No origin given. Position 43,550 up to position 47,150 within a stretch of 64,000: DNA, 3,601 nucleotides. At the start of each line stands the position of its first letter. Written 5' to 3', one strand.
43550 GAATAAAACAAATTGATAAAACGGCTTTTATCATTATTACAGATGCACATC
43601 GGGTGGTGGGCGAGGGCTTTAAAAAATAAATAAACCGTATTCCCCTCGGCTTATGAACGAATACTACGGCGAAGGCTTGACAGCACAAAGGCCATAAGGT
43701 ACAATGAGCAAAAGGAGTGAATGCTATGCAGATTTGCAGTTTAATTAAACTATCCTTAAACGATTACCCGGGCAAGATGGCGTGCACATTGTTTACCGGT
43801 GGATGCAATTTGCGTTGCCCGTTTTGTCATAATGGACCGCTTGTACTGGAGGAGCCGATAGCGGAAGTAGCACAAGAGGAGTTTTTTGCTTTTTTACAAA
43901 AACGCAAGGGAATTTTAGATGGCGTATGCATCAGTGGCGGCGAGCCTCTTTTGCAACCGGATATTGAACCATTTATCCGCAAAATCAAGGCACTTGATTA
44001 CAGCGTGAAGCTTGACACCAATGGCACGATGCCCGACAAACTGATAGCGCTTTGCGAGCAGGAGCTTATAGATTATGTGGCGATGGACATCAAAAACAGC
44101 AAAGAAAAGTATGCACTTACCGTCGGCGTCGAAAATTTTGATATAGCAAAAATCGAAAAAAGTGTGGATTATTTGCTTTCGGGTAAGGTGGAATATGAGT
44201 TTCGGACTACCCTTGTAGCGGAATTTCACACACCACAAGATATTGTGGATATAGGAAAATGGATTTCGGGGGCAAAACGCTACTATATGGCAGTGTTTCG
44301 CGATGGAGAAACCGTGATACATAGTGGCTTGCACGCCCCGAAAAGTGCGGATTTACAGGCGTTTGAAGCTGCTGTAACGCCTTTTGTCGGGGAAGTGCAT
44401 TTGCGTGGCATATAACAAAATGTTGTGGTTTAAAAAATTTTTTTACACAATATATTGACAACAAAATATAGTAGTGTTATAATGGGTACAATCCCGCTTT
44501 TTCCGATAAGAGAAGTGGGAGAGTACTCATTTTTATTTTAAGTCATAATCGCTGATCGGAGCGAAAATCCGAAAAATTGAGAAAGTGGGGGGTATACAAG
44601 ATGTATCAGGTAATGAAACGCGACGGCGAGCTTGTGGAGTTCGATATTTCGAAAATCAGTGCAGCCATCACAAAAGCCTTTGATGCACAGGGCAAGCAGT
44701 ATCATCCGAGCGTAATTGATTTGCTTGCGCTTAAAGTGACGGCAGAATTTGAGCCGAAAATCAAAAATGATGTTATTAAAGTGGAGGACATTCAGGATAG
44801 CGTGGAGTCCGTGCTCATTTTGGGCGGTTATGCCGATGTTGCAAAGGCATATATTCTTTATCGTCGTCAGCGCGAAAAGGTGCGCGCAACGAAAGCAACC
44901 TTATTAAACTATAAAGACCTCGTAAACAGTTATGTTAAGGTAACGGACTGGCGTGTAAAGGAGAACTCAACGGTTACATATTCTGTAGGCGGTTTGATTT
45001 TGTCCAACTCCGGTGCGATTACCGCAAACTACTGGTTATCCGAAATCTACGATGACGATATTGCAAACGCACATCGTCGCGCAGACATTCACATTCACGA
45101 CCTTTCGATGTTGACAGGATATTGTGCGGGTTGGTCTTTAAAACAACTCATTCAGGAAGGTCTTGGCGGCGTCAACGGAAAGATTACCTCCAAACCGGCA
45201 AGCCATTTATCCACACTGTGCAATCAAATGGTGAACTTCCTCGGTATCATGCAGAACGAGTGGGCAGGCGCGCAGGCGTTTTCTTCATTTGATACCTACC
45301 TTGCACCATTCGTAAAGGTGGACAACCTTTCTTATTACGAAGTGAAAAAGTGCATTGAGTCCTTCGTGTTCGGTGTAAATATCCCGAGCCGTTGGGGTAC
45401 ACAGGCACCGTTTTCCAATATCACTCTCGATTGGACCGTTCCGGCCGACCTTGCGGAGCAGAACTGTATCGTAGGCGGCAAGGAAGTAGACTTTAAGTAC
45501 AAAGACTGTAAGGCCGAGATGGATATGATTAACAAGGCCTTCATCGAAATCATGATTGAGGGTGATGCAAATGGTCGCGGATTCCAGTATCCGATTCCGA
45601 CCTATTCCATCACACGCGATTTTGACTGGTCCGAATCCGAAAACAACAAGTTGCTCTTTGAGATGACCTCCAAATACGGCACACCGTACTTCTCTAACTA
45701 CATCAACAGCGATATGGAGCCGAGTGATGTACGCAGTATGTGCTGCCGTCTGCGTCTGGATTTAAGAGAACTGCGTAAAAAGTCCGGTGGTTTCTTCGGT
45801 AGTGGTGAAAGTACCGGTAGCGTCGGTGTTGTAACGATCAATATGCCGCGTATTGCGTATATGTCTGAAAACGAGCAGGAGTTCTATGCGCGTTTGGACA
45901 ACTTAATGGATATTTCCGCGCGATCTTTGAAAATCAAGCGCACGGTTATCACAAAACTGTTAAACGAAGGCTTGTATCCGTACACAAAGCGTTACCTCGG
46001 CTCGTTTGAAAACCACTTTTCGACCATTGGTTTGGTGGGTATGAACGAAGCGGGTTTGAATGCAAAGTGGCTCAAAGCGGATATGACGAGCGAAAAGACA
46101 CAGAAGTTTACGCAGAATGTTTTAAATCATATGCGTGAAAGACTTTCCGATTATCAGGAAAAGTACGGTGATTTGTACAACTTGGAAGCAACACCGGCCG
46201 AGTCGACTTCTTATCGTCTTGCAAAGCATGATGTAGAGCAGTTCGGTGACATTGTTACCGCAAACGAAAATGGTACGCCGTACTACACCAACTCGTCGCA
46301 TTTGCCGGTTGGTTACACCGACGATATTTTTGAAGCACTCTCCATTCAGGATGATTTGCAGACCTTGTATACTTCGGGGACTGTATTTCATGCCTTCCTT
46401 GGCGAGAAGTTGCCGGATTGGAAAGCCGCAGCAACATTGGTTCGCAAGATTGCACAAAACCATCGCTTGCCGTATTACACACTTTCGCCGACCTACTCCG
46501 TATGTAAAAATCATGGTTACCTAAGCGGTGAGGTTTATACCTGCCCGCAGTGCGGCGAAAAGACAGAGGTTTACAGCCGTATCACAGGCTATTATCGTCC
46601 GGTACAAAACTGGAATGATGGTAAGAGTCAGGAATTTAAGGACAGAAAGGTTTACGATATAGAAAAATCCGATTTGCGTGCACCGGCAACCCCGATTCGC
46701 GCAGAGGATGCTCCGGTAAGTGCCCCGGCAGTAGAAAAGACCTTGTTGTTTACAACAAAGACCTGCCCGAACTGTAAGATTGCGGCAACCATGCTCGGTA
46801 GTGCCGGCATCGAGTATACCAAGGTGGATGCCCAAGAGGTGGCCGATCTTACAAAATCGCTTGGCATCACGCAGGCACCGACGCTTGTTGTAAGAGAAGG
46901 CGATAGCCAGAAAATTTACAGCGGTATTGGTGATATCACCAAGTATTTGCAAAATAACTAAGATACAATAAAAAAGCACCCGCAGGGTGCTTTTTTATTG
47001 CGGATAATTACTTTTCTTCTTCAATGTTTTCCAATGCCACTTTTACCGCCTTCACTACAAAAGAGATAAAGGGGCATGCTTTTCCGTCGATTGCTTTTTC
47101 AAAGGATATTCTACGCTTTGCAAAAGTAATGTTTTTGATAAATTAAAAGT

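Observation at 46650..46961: Class III ribonucleotide reductase fused to a C-terminal glutaredoxin/NrdH-like CPNC domain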

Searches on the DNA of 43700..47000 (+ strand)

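Call 34: search_dna_similar(query=window:43700-47000:+, collection=plasmids, mode=near, max_rows=5)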
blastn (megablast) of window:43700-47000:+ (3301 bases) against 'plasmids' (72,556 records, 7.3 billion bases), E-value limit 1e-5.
No match.

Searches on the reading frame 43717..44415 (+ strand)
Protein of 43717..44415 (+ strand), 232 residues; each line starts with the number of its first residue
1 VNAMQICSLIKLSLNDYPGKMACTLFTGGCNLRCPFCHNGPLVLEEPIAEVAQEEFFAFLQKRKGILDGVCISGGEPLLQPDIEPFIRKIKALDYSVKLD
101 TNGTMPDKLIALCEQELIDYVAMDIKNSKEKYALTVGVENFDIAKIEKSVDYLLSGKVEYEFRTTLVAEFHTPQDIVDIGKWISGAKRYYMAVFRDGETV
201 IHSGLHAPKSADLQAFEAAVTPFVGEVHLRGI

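Call 3: search_protein_families(library=pfam, proteins=[window:43717-44415:+], max_evalue=0.1)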
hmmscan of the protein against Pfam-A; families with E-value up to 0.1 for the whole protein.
window:43717-44415:+ (232 aa): 2 families
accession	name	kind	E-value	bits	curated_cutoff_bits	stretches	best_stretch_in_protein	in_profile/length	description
PF04055.27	Radical_SAM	-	2e-17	64.3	29.5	1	26-177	3-160/166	Radical SAM superfamily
PF13353.11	Fer4_12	-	5.4e-09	36.9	22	1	21-123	6-111/137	4Fe-4S single cluster domain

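Call 4: search_protein_families(library=ncbifam, proteins=[window:43717-44415:+], max_evalue=0.1)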
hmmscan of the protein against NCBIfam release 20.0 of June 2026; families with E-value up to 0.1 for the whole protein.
window:43717-44415:+ (232 aa): 62 families (the best 25 are shown)
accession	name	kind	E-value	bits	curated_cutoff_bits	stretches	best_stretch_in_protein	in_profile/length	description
TIGR02495.1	NrdG2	equivalog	1.9e-59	200.2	131.15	1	6-191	2-189/193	anaerobic ribonucleoside-triphosphate reductase activating protein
TIGR04041.1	activase_YjjW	hypoth_equivalog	6.1e-18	65.2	250.2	2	49-195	91-239/276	YjjW family glycine radical enzyme activase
TIGR02493.1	PFLA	equivalog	3.2e-16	59.4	231.75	1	8-148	4-150/235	pyruvate formate-lyase-activating protein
TIGR03963.1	rSAM_QueE_Clost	equivalog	3.4e-14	53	260.1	1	19-171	18-168/219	putative 7-carboxy-7-deazaguanine synthase QueE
TIGR02494.1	PFLE_PFLC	subfamily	4.9e-13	49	174.35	2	69-179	126-235/293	glycyl-radical enzyme activating protein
TIGR02668.1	moaA_archaeal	equivalog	3.6e-11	42.6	325.25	1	27-122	17-113/303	GTP 3',8-cyclase MoaA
NF043069.1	T4HPD_activ_SAM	equivalog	2.5e-10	40.2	425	2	68-169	125-224/299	trans-4-hydroxy-L-proline dehydratase activase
NF001199.0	PRK00164.2-1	equivalog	3.9e-10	39.4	231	1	27-142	19-136/308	GTP 3',8-cyclase MoaA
NF048010.1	SfplDhtActHpsHDes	equivalog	3.9e-10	39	430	1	62-187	129-253/298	(2S)-3-sulfopropanediol dehydratase activating enzyme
TIGR04003.1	rSAM_BssD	equivalog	4.9e-10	39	496.45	2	8-40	5-36/314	[benzylsuccinate synthase]-activating enzyme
TIGR04317.1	W_rSAM_matur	equivalog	5.4e-10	38.9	380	1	27-163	11-146/349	tungsten cofactor oxidoreductase radical SAM maturase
TIGR02109.1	PQQ_syn_pqqE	equivalog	1.1e-09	37.7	381.35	1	27-137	14-125/358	pyrroloquinoline quinone biosynthesis protein PqqE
TIGR02666.1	moaA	equivalog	1.2e-09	37.6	284.05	1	27-113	17-110/336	GTP 3',8-cyclase MoaA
TIGR04349.1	rSAM_QueE_gams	hypoth_equivalog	1.6e-09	37.8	300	1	27-172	26-162/210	7-carboxy-7-deazaguanine synthase QueE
NF008356.0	PRK11145.1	equivalog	2.5e-08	33.5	375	1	12-171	13-175/246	pyruvate formate lyase 1-activating protein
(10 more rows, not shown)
